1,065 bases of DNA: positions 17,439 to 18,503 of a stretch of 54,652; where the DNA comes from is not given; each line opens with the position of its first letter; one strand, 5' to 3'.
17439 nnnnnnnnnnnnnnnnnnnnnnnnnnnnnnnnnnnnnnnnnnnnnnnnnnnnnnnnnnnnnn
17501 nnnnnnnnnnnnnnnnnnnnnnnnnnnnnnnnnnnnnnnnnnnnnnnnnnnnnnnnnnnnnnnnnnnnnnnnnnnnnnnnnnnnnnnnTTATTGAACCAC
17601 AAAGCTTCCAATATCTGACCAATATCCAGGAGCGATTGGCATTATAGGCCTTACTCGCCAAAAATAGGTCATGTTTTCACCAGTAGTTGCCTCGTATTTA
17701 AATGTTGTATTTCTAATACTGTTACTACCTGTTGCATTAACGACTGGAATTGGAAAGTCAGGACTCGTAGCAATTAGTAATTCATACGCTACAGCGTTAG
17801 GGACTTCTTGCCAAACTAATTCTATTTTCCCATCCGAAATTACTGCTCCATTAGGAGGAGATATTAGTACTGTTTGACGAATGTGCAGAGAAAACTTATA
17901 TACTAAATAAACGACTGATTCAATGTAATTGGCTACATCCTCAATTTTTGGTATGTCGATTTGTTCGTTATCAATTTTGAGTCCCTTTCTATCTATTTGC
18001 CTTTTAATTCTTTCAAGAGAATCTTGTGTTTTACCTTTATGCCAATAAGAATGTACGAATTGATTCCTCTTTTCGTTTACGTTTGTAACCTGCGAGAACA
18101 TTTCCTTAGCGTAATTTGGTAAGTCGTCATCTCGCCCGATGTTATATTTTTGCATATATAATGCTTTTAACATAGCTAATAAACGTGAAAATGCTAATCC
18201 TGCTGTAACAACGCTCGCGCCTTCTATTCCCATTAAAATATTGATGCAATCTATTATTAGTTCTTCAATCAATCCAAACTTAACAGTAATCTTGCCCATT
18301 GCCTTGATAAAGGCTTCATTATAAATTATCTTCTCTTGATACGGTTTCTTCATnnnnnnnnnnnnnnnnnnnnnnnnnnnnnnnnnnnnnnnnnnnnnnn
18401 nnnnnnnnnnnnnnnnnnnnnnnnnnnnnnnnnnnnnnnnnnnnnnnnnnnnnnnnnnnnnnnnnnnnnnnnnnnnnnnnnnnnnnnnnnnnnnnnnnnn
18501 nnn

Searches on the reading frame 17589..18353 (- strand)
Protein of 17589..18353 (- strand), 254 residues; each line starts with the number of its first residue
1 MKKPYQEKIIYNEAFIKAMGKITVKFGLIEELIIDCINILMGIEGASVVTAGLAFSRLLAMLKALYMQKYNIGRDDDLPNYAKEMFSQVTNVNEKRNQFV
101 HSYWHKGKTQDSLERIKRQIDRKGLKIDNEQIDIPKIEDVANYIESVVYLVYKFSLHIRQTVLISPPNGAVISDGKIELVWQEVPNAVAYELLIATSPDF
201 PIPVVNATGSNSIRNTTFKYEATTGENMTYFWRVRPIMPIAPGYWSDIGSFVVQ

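Call 3: search_protein_families(library=pfam, proteins=[window:17589-18353:-], max_evalue=1)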
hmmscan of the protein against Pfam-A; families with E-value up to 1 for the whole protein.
window:17589-18353:- (254 aa): 2 families
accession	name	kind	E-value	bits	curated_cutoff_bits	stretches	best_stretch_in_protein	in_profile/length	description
PF17924.6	TetR_C_19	-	0.014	16.2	26.8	1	89-131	30-72/117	Tetracyclin repressor-like, C-terminal domain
PF12641.12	Flavodoxin_3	-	0.14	12.4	27.5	1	80-121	84-125/160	Flavodoxin domain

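Call 4: search_protein_families(library=padloc, proteins=[window:17589-18353:-], max_evalue=1)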
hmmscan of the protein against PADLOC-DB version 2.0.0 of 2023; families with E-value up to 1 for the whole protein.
window:17589-18353:- (254 aa): 0 families

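Call 5: search_protein_families(library=ncbifam, proteins=[window:17589-18353:-], max_evalue=1)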
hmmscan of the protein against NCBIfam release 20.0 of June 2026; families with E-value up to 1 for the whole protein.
window:17589-18353:- (254 aa): 1 family
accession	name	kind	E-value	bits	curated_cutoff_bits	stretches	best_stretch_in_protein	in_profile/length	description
NF005672.0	PRK07454.1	equivalog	0.16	11.1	234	1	108-149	38-79/241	SDR family oxidoreductase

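Call 14: search_protein_families(library=phrogs, proteins=[window:17589-18353:-], max_evalue=1)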
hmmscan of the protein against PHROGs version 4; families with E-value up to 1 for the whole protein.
window:17589-18353:- (254 aa): 3 families
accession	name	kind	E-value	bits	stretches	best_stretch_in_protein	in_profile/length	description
phrog_38222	-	unknown function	0.029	15.5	1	117-149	26-57/75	-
phrog_2510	-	unknown function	0.062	14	1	77-145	80-150/219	-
phrog_20504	-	unknown function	0.089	13.6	1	82-137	88-141/212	-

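Call 15: find_homologous_proteins(query=window:17589-18353:-, max_evalue=0.001)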
Query window:17589-18353:- (254 aa): 2 proteins with E <= 0.001 among 321 candidates.
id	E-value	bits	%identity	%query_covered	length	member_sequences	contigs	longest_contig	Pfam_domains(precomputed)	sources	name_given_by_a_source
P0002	1.5e-153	527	100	93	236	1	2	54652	-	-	-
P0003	7.3e-7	47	26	35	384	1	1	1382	PF16655.13,PF25059.2,PF18962.8,PF25788.3,PF24489.2,PF00041.28,PF16656.12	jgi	jgi:hypothetical protein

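Call 79: predict_structure(protein=window:17589-18353:-)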
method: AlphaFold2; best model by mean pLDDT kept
length: 254 residues; sequences in the alignment: 1
mean_pLDDT: 43.2   pTM: 0.27
mean pLDDT of the five models: 43.2, 41.5, 40.2, 38.7, 35.2
residues with pLDDT >= 90: 0; 70-90: 3; 50-70: 79; < 50: 172
segments of 3 or more residues with pLDDT < 50: 1-54, 96-166, 182-189, 200-221, 237-244
pLDDT, mean of each block of 10 residues (from residue 1): 24 28 28 39 36 52 50 65 54 47 36 40 34 32 42 38 43 52 44 57 39 38 55 51 49 56
secondary structure, 60 per line:
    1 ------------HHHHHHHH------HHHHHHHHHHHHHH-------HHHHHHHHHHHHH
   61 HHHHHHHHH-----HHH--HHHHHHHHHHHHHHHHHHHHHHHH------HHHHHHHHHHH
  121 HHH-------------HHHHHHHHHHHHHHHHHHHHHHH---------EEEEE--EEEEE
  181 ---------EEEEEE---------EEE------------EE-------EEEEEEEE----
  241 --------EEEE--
elements in order: H13-20 H27-40 H48-69 H80-103 H110-123 H137-159 E169-173 E176-180 E190-195 E205-207 E229-236 E249-252
